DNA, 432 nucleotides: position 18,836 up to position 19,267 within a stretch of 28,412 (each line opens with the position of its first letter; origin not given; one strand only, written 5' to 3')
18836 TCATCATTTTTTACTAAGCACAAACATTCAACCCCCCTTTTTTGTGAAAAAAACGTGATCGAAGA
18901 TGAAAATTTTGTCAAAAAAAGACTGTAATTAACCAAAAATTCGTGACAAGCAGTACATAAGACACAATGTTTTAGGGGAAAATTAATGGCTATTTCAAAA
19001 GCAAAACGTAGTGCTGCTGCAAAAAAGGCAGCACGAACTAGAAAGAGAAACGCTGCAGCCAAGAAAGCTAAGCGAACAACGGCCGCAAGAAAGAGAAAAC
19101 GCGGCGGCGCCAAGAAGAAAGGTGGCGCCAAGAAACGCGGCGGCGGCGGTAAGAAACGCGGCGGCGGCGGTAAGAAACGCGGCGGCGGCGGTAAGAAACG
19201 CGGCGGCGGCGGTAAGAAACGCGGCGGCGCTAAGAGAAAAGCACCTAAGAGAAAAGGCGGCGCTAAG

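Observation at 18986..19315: GC-rich gene for a 109-aa protein made only of K/R/G/A-type residues with perfect tandem repeats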

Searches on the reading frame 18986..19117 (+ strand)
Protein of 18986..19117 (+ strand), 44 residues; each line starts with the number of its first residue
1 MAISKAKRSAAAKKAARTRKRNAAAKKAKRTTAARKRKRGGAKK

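Call 29: find_homologous_proteins(query=A3, max_evalue=0.01)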
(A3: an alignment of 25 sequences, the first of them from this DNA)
Query A3 (25 sequences) (44 aa, profile of the alignment): 167 proteins with E <= 0.01 among 8000 candidates; the best 120 are listed.
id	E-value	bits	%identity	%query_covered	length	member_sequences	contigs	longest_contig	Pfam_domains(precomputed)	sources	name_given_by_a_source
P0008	9.5e-12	63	59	84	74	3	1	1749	-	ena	-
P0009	2.6e-11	61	64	84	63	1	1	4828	-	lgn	-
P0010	4.5e-11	61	71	80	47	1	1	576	-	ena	-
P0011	3.6e-10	58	83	52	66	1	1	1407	-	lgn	-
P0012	9.5e-10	56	72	84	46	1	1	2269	-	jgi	jgi:hypothetical protein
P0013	9.7e-10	56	57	84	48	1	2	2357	-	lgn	-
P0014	8.4e-9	53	54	98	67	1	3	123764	-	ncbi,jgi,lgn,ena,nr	ncbi:MAG: hypothetical protein OEM28_01290 [Nitrosopumilus sp.]|nr:hypothetical protein [Nitrosopumi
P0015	8.5e-9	53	53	86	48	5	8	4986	-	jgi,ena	jgi:hypothetical protein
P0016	1.9e-8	52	91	50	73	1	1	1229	-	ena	-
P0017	4.7e-8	51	52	100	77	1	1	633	-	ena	-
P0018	7.1e-8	50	80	68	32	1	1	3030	-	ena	-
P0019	1.2e-7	50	-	-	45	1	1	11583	-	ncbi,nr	ncbi:MAG: hypothetical protein JRZ95_01395, partial [Nitrososphaerota archaeon]|nr:hypothetical prot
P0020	1.6e-7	49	-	-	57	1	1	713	-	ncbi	-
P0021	1.9e-7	49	-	-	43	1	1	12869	-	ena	-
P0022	1.9e-7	49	79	55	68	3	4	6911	-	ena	-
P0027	4.0e-7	48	-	-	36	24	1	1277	-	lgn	-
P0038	1.8e-6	46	81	61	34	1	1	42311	-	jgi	-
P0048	4.1e-6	45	85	59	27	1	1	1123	-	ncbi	ncbi:MAG: histone, partial [Thermoproteota archaeon]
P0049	4.2e-6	45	-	-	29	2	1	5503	-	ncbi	ncbi:MAG: histone, partial [Nitrosopumilaceae archaeon]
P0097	1.5e-4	40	-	-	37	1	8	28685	-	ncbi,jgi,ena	jgi:hypothetical protein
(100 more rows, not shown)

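Call 44: search_solved_structures(query=A3, max_evalue=10, show_alignments=4)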
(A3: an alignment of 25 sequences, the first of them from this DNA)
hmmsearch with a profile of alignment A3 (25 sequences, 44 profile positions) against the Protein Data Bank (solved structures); distinct sequences matched with E-value up to 10: 1.
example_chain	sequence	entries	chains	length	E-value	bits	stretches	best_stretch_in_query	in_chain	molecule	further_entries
8azw_V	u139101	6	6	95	0.58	13.7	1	5-39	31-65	eL37 (60S ribosomal protein L37) | Ribosomal protein L37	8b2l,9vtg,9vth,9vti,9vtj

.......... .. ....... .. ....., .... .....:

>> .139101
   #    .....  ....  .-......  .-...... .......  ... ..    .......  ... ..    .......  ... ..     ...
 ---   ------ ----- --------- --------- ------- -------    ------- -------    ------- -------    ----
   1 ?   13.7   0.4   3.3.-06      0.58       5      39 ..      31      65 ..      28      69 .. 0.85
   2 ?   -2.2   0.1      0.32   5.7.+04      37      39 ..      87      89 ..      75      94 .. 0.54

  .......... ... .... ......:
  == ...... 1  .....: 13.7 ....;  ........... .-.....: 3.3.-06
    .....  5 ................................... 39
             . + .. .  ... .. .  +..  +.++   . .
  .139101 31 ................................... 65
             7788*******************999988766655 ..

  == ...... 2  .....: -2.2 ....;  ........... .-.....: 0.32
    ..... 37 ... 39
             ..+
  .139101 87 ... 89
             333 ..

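Call 47: find_related_loci(query=A3, collection=viral_contigs, flank=5000)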
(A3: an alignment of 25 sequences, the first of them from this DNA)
Query A3 (44 aa) in viral_contigs; peptide patterns used: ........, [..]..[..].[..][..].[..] (x = any residue, [..] = any of these).
99 stretches matched a pattern; 2 encode a relative of the query (tblastn E <= 1e-3); 2 distinct loci.
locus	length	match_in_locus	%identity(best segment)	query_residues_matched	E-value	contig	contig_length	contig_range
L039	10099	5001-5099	70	7-38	7e-7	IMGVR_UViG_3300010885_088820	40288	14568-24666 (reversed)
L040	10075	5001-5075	72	6-30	2e-5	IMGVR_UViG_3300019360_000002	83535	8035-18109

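Call 51: list_cluster_members(proteins=[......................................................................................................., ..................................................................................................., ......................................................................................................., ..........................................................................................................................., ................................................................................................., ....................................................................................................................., P0048, P0049, P0027, P0097])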
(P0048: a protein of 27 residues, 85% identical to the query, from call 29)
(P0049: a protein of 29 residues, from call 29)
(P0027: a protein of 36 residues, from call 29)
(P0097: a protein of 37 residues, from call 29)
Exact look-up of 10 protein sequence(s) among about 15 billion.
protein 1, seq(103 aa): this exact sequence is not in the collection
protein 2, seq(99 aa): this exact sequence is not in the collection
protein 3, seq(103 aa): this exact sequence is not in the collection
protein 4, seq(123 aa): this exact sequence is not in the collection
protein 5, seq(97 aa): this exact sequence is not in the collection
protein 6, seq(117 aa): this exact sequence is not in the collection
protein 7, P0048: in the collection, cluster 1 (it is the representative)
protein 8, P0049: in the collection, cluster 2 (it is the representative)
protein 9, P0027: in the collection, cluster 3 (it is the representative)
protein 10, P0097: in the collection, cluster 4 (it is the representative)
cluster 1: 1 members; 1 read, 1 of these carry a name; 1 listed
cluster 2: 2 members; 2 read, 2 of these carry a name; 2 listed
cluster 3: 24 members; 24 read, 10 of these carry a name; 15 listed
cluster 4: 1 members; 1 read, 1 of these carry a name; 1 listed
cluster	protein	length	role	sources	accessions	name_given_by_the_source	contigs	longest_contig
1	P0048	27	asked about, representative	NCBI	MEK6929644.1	MAG: histone, partial [Thermoproteota archaeon]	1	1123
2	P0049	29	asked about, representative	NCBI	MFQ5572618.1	MAG: histone, partial [Nitrosopumilaceae archaeon]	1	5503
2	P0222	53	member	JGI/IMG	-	hypothetical protein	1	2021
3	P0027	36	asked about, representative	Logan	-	-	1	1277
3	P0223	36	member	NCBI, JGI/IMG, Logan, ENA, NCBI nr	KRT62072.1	MAG: hypothetical protein XU09_C0001G0133 [Thaumarchaeota archaeon CSP1-1] | hypothetical protein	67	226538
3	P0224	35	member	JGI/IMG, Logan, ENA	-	Zn finger protein HypA/HybF involved in hydrogenase expression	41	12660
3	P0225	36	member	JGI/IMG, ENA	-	hypothetical protein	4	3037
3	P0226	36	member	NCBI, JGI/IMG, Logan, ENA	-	hypothetical protein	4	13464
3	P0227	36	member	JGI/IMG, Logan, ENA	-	hypothetical protein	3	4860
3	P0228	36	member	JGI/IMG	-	hypothetical protein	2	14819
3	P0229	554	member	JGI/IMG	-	protease-4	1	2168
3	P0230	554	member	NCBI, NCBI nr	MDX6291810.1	MAG: protease [Kribbellaceae bacterium] | protease [Kribbellaceae bacterium]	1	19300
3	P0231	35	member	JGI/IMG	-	hypothetical protein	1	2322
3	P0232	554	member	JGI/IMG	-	protease-4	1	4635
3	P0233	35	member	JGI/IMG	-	-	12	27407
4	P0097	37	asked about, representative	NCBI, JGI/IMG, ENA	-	hypothetical protein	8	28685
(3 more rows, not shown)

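Call 71: find_encoding_contigs(protein=P0038, flank=5000, max_places=3)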
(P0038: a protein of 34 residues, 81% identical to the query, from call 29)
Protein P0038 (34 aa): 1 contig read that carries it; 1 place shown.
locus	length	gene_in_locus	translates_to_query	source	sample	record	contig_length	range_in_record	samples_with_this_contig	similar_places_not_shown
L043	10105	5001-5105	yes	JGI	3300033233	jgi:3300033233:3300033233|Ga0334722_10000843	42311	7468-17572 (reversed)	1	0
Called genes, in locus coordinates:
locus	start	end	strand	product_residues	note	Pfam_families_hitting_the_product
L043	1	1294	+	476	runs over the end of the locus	PF10559:Plug_translocon, PF00344:SecY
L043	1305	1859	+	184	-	PF13207:AAA_17, PF13238:AAA_18 (weak)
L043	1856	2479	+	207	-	PF01956:EMC3_TMCO1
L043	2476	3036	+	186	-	PF02224:Cytidylate_kin (faint), PF13189:Cytidylate_kin2, PF13238:AAA_18, PF13207:AAA_17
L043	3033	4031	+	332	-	PF08068:DKCLD, PF01509:TruB_N, PF21238:Pus10_C (weak), PF16198:TruB_C_2, PF01472:PUA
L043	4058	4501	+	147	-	-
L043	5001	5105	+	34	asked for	-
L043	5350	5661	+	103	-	PF01176:eIF-1a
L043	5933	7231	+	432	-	PF01266:DAO, PF06039:Mqo (faint)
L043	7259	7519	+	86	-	-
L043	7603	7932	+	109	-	-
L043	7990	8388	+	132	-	PF05171:HemS, PF06228:ChuX_HutX, PF22684:LFE_1968-like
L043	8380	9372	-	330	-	PF00389:2-Hacid_dh, PF02826:2-Hacid_dh_C, PF07991:KARI_N (weak), PF03446:NAD_binding_2 (faint)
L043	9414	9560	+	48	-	-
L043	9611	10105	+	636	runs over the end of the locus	PF01558:POR, PF01855:POR_N, PF17147:PFOR_II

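Call 72: find_encoding_contigs(protein=P0097, flank=5000, max_places=4)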
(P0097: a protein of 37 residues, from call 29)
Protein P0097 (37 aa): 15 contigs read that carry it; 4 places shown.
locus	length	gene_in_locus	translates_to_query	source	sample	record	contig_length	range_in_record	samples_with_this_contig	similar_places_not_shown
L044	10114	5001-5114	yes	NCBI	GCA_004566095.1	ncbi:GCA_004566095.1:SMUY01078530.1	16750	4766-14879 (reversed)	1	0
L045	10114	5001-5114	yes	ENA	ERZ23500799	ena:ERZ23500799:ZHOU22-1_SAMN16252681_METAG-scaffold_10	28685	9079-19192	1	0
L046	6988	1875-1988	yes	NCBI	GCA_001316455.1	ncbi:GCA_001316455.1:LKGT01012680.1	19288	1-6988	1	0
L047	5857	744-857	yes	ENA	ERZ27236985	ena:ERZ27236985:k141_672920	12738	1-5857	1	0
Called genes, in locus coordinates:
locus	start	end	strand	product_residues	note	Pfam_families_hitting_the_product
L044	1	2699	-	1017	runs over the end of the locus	PF25596:CPSase_L_D1, PF02786:CPSase_L_D2, PF02787:CPSase_L_D3, PF25596:CPSase_L_D1, PF02222:ATP-grasp, PF02786:CPSase_L_D2, PF07478:Dala_Dala_lig_C, PF02142:MGS, +3 more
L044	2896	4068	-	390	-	PF00988:CPSase_sm_chain, PF00117:GATase, PF07722:Peptidase_C26 (faint)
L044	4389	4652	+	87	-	-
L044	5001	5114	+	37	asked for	-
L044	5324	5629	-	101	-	-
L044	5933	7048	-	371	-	PF00004:AAA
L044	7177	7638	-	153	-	-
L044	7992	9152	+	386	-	PF01978:TrmB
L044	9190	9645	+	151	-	PF14588:YjgF_endoribonc, PF01042:Ribonuc_L-PSP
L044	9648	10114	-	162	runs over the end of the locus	PF11611:DUF4352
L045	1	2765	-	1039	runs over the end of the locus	PF25596:CPSase_L_D1, PF02786:CPSase_L_D2, PF02787:CPSase_L_D3, PF25596:CPSase_L_D1, PF02222:ATP-grasp, PF02786:CPSase_L_D2, PF07478:Dala_Dala_lig_C, PF02142:MGS, +4 more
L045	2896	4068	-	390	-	PF00988:CPSase_sm_chain, PF00117:GATase, PF07722:Peptidase_C26 (faint)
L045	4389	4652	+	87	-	-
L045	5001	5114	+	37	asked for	-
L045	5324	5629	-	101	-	-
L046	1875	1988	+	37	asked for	-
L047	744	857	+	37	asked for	-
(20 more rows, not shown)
